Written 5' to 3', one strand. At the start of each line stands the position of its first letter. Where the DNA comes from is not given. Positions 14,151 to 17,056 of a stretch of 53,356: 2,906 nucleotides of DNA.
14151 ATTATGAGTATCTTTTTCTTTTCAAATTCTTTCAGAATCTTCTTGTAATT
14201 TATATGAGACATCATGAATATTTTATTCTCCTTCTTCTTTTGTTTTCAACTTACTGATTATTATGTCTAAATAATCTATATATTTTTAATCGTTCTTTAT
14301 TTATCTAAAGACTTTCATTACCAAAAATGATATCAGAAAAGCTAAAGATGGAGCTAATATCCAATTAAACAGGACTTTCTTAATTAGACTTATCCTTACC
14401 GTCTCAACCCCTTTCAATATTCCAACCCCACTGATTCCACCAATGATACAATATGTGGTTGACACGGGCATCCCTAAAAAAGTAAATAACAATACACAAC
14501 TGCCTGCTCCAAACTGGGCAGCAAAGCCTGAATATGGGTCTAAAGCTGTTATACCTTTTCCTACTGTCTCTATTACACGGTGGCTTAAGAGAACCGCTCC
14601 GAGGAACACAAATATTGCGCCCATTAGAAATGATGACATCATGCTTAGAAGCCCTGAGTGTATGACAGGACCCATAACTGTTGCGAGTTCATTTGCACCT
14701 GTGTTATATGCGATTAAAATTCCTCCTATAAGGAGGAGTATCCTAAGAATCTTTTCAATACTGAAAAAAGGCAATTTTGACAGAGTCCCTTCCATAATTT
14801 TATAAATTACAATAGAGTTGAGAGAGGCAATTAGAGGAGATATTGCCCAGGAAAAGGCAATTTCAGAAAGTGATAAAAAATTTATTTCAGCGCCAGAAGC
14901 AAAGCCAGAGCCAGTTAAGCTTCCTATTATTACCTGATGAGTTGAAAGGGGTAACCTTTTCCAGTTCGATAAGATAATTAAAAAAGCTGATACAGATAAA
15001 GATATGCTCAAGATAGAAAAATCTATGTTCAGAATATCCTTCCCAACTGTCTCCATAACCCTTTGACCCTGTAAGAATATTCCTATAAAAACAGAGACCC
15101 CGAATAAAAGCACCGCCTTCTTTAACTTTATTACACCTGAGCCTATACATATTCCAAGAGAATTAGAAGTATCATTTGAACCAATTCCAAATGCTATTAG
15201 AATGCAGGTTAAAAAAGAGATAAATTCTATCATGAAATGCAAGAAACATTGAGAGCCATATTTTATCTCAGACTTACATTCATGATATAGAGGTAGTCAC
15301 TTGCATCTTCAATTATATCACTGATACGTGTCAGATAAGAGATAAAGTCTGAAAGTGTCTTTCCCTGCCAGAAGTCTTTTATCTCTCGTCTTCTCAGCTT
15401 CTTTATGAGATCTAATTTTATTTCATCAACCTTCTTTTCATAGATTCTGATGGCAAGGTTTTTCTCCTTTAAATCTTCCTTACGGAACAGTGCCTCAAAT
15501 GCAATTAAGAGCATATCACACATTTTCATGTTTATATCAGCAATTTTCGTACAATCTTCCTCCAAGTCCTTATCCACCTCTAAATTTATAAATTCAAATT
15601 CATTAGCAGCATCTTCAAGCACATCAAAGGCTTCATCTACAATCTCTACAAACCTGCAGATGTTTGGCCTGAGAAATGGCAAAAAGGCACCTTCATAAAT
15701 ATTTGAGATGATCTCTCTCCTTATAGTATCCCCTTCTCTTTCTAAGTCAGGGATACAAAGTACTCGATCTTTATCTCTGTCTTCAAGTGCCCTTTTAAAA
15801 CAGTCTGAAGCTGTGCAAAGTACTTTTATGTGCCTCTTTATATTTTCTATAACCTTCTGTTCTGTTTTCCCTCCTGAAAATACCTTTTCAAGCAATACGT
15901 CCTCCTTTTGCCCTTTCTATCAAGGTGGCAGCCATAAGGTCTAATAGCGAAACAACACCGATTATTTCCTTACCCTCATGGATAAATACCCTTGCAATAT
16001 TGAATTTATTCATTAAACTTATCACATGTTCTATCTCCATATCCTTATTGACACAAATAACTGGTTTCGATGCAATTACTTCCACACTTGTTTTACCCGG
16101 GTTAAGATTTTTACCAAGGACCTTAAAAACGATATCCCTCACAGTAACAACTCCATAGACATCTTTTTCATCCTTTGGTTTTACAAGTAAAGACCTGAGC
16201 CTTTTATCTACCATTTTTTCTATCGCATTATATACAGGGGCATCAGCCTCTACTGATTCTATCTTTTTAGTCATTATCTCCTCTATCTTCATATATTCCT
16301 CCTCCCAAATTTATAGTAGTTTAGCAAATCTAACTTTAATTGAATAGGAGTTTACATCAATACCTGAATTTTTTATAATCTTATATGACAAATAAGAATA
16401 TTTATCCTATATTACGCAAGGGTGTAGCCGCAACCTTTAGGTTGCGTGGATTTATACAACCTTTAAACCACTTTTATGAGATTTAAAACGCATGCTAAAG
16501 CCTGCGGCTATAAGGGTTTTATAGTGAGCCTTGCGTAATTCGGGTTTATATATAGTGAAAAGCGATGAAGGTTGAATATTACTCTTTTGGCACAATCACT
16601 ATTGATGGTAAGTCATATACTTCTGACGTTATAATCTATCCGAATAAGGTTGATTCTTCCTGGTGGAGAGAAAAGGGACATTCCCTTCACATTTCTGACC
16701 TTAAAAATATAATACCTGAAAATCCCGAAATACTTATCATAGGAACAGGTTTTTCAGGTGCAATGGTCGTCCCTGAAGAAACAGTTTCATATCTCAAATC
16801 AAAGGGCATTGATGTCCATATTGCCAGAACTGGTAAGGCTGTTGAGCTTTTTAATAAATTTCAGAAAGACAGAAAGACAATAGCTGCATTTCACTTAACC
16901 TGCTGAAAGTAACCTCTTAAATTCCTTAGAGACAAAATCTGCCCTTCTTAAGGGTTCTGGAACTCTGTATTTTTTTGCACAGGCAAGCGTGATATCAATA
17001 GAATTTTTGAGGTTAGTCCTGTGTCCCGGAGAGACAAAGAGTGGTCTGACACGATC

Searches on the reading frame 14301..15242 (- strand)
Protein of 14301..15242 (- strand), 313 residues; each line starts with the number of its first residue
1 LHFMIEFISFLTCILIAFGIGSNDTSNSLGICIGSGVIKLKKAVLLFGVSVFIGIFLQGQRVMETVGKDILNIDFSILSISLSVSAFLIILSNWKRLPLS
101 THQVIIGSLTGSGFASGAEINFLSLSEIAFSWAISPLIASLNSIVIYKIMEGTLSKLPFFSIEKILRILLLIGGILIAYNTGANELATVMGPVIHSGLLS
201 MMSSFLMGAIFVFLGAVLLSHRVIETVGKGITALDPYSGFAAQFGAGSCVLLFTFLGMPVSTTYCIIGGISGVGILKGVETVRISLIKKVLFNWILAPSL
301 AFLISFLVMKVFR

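Call 42: search_protein_families(library=pfam, proteins=[window:14301-15242:-], max_evalue=0.00001)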
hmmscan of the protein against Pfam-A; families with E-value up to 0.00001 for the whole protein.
window:14301-15242:- (313 aa): 1 family
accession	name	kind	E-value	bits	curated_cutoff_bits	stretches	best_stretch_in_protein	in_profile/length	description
PF01384.25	PHO4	-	1.6e-57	195.5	33.7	1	20-305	1-350/350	Phosphate transporter family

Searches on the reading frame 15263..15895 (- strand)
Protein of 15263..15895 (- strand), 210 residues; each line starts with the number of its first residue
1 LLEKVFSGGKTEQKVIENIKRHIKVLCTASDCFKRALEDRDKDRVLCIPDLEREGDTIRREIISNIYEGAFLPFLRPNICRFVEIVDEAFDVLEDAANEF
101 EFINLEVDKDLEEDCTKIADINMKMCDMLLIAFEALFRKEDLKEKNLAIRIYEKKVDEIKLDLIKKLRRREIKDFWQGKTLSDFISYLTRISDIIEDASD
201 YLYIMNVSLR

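Call 42: search_protein_families(library=pfam, proteins=[window:15263-15895:-], max_evalue=0.00001)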
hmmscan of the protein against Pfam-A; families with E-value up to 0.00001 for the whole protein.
window:15263-15895:- (210 aa): 1 family
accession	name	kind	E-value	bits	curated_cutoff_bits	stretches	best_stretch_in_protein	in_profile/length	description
PF01865.21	PhoU_div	-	4.8e-35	121.3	24.4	1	8-207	6-213/214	Protein of unknown function DUF47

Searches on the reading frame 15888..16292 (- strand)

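Call 42: search_protein_families(library=pfam, proteins=[window:15888-16292:-], max_evalue=0.00001)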
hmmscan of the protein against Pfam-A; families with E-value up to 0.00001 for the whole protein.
window:15888-16292:- (134 aa): 1 family
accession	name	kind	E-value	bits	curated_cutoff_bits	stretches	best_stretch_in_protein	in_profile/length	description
PF00571.33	CBS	-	5.3e-21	75.1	24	2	3-58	1-55/57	CBS domain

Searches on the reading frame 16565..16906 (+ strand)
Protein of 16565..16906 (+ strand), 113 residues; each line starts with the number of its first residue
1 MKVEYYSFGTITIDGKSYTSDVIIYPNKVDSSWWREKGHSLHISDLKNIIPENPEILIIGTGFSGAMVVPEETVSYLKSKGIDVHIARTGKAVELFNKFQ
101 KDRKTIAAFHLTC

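Call 42: search_protein_families(library=pfam, proteins=[window:16565-16906:+], max_evalue=0.00001)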
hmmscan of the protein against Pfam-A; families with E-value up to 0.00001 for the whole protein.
window:16565-16906:+ (113 aa): 1 family
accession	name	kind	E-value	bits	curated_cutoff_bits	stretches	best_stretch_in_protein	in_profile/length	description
PF04430.19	DUF498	-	2.8e-24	85.6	33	1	3-110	1-109/109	Protein of unknown function (DUF498/DUF598)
